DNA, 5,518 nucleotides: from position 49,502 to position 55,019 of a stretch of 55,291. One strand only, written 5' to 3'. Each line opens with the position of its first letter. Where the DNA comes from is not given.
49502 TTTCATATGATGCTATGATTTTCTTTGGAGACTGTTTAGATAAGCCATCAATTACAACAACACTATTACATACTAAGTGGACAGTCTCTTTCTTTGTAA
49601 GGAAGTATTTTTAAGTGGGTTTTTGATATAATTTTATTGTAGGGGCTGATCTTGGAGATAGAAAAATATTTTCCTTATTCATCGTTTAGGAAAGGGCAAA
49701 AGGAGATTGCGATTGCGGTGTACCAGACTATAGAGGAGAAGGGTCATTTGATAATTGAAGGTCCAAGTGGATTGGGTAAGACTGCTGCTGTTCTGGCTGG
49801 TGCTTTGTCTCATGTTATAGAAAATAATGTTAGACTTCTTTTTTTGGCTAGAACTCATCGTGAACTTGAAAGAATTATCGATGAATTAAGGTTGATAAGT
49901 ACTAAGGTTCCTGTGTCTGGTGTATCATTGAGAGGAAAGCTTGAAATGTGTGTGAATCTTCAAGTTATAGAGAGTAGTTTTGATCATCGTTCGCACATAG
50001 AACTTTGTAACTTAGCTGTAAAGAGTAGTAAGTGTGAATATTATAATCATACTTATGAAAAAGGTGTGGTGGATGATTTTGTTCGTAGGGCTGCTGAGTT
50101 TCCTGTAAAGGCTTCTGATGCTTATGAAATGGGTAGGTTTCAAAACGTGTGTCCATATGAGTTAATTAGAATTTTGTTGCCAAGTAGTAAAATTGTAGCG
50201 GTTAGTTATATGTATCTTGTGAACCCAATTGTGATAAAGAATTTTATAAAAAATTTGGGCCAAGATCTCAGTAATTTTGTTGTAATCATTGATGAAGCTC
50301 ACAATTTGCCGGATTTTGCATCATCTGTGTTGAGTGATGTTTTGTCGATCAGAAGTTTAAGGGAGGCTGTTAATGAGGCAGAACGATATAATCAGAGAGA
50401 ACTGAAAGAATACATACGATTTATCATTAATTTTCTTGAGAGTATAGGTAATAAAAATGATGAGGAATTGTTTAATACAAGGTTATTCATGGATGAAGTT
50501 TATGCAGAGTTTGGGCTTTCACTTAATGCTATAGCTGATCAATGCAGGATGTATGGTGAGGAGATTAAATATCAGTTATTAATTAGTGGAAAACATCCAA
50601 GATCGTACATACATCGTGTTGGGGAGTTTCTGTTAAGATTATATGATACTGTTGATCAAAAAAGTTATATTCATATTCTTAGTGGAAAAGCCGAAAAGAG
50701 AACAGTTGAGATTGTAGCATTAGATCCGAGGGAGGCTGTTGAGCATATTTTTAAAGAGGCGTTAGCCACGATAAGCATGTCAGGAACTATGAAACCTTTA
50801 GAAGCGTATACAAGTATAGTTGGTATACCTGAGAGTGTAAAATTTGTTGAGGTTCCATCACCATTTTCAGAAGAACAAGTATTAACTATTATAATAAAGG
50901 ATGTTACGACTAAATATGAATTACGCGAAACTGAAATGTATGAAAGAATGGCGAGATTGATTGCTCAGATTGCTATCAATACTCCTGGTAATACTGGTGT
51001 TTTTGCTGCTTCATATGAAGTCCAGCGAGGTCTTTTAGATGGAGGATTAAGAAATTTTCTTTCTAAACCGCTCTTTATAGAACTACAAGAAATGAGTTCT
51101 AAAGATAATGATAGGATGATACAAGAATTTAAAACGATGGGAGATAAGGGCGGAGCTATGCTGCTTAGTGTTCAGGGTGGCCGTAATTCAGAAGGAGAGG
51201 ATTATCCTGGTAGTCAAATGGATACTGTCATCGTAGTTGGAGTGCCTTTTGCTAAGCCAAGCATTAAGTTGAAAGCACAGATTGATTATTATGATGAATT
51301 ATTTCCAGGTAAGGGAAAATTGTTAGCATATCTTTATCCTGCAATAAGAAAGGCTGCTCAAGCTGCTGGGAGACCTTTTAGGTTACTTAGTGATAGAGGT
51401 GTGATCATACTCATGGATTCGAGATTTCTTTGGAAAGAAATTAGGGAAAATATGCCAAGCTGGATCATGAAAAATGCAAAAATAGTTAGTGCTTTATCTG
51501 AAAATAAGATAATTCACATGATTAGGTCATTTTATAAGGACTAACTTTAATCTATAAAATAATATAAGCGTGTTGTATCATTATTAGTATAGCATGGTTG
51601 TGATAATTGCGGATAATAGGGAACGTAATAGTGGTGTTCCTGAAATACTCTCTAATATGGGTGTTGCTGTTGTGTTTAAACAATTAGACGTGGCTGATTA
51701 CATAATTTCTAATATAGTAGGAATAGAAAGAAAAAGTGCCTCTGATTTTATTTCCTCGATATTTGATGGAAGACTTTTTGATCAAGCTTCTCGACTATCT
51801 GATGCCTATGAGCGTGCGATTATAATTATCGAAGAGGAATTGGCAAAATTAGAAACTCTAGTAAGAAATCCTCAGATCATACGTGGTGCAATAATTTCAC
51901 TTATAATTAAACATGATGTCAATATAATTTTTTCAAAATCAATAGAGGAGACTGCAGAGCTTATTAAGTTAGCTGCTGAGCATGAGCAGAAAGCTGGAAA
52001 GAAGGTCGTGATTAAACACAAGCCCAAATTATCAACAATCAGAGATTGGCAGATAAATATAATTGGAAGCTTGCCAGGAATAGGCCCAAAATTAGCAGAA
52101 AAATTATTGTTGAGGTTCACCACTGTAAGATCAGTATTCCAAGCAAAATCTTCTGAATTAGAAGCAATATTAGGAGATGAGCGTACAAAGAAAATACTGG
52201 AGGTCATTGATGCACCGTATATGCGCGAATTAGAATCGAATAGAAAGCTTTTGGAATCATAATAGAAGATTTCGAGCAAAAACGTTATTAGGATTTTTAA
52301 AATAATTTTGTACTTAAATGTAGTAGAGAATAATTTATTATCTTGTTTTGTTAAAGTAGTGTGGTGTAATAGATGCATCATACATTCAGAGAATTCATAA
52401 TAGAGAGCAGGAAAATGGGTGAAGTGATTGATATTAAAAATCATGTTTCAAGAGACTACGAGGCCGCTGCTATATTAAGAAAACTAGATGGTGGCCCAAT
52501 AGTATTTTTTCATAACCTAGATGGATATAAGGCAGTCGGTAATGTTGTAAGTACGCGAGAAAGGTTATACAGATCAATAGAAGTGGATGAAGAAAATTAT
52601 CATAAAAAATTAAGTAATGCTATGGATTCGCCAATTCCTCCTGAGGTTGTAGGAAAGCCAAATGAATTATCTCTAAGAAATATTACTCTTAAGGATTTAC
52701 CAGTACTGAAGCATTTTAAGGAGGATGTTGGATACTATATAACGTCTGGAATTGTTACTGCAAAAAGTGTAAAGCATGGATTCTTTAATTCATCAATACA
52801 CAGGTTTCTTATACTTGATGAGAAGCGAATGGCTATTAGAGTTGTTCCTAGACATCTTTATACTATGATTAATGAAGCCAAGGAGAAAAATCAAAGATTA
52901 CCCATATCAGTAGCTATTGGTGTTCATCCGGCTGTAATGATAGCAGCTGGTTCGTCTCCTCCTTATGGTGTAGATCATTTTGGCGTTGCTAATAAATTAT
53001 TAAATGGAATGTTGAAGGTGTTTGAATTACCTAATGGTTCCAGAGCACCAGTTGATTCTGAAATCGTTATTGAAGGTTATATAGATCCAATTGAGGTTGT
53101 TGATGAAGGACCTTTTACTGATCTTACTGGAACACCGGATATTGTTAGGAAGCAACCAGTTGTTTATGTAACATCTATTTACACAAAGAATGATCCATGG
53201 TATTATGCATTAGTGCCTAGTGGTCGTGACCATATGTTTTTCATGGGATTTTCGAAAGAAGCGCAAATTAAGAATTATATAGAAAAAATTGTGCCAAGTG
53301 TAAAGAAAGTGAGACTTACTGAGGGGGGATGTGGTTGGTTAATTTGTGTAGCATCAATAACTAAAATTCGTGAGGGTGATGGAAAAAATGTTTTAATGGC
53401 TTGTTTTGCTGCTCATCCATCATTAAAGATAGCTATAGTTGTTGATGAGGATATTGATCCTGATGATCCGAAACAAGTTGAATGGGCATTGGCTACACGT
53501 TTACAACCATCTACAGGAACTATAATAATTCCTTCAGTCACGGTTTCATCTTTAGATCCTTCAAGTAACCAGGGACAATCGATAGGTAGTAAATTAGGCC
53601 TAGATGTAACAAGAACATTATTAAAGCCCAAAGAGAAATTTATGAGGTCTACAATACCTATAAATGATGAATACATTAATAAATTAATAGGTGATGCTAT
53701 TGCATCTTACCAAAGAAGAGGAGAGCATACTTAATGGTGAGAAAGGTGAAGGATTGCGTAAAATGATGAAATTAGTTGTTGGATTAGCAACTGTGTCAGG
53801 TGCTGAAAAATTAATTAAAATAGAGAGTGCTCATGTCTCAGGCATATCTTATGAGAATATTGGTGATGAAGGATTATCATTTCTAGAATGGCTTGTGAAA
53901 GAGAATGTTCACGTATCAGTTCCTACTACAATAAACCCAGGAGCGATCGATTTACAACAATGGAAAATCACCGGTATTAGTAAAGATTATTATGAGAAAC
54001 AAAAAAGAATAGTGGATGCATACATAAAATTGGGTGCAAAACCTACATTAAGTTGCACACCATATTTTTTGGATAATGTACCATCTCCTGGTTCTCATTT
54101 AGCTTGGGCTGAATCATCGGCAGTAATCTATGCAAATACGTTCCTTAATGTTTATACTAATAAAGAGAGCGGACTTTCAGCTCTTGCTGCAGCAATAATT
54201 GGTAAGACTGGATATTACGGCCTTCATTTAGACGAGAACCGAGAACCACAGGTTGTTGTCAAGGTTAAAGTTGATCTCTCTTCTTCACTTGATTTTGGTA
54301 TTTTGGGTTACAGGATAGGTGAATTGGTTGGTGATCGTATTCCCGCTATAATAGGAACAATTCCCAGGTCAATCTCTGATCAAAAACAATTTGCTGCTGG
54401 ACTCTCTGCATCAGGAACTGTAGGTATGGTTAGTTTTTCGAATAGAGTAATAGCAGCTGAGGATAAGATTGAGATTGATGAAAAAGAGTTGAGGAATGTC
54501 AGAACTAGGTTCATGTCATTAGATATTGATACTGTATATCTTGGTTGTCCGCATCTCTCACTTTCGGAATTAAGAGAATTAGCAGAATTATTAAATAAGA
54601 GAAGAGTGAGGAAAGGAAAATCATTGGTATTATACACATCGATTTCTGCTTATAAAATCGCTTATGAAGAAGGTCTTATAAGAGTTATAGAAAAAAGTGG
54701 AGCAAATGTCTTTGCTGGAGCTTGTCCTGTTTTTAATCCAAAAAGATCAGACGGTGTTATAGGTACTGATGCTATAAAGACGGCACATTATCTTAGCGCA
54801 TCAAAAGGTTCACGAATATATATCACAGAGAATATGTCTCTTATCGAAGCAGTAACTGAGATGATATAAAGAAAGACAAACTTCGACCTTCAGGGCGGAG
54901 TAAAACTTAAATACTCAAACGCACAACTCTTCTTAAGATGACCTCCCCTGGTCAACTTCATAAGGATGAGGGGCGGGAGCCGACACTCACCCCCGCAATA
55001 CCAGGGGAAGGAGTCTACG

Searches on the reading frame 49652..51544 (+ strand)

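Call 35: search_protein_families(library=pfam, proteins=[window:49652-51544:+], max_evalue=0.000001)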
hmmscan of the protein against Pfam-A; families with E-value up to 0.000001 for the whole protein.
window:49652-51544:+ (630 aa): 4 families
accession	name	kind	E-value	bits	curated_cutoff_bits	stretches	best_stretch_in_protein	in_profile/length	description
PF13307.12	Helicase_C_2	-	4.9e-33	115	25.3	1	438-607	2-169/170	Helicase C-terminal domain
PF06733.21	DEAD_2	-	1e-27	97.3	21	1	64-232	1-168/172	DEAD_2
PF06777.17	HBB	-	4.9e-27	95.2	30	1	239-423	1-189/190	Helical and beta-bridge domain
PF00270.35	DEAD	-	7.3e-08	32.8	26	0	22-84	6-70/167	DEAD/DEAH box helicase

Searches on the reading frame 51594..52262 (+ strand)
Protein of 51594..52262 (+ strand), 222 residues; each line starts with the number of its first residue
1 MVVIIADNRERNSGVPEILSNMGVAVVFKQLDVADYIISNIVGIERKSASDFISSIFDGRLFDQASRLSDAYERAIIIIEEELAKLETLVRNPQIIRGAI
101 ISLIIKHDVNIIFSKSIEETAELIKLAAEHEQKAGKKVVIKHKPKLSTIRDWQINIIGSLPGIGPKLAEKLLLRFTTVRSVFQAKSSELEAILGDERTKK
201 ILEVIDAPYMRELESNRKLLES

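Call 36: search_protein_families(library=ncbifam, proteins=[window:51594-52262:+], max_evalue=0.00001)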
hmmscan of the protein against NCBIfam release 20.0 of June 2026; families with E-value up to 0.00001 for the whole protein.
window:51594-52262:+ (222 aa): 3 families
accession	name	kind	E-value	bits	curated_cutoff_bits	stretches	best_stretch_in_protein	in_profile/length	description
NF040956.1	Arch_Xpf_endonucase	equivalog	9e-60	202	300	1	1-214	1-218/222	3'-flap repair endonuclease Xpf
NF010337.0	PRK13766.1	equivalog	5.5e-57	193.4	610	1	2-210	571-780/781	Hef nuclease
TIGR00596.1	rad1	subfamily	1.1e-20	73.7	806.65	1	3-205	587-807/813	DNA repair protein, RAD1 family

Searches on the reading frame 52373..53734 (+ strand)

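Call 36: search_protein_families(library=ncbifam, proteins=[window:52373-53734:+], max_evalue=0.00001)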
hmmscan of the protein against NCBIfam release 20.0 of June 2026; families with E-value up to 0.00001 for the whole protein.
window:52373-53734:+ (453 aa): 7 families
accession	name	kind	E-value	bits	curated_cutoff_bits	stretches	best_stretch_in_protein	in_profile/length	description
TIGR00148.1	TIGR00148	subfamily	8.3e-105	351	244.85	1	5-414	1-437/438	UbiD family decarboxylase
NF041204.1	VdcC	exception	8.2e-58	195.9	650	1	4-421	3-443/467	non-oxidative hydroxyarylic acid decarboxylases subunit C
TIGR03701.1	mena_SCO4490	equivalog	7.3e-45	153.5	495.9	1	102-406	125-432/433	menaquinone biosynthesis decarboxylase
NF008175.0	PRK10922.1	equivalog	6.1e-39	133.9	788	1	103-416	139-459/497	4-hydroxy-3-polyprenylbenzoate decarboxylase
TIGR02724.1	phenyl_P_beta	equivalog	3.7e-28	98.1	468.95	1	97-399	110-424/472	phenylphosphate carboxylase subunit beta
NF041219.1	BagN_FevL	exception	4.2e-24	84.9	1000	1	87-286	120-328/502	bagremycin/ferroverdin biosynthesis UbiD family decarboxylase BagN/FevL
TIGR02723.1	phenyl_P_alpha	equivalog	2e-16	59.7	564.6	1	5-412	10-442/485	phenylphosphate carboxylase subunit alpha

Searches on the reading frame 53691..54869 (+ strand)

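Call 36: search_protein_families(library=ncbifam, proteins=[window:53691-54869:+], max_evalue=0.00001)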
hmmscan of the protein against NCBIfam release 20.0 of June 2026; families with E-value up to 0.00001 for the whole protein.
window:53691-54869:+ (392 aa): 3 families
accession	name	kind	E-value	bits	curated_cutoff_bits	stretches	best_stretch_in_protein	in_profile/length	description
NF051439.1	C3LHypDHLhpIPSEAE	equivalog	8.1e-69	232.5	700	1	4-382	144-537/555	cis-3-hydroxy-L-proline dehydratase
TIGR01343.1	hacA_fam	subfamily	7.9e-07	28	385.7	1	274-347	282-357/412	homoaconitate hydratase family protein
NF001614.1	PRK00402.1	subfamily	1.4e-06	27.3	385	1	274-346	285-359/415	aconitase/3-isopropylmalate dehydratase large subunit family protein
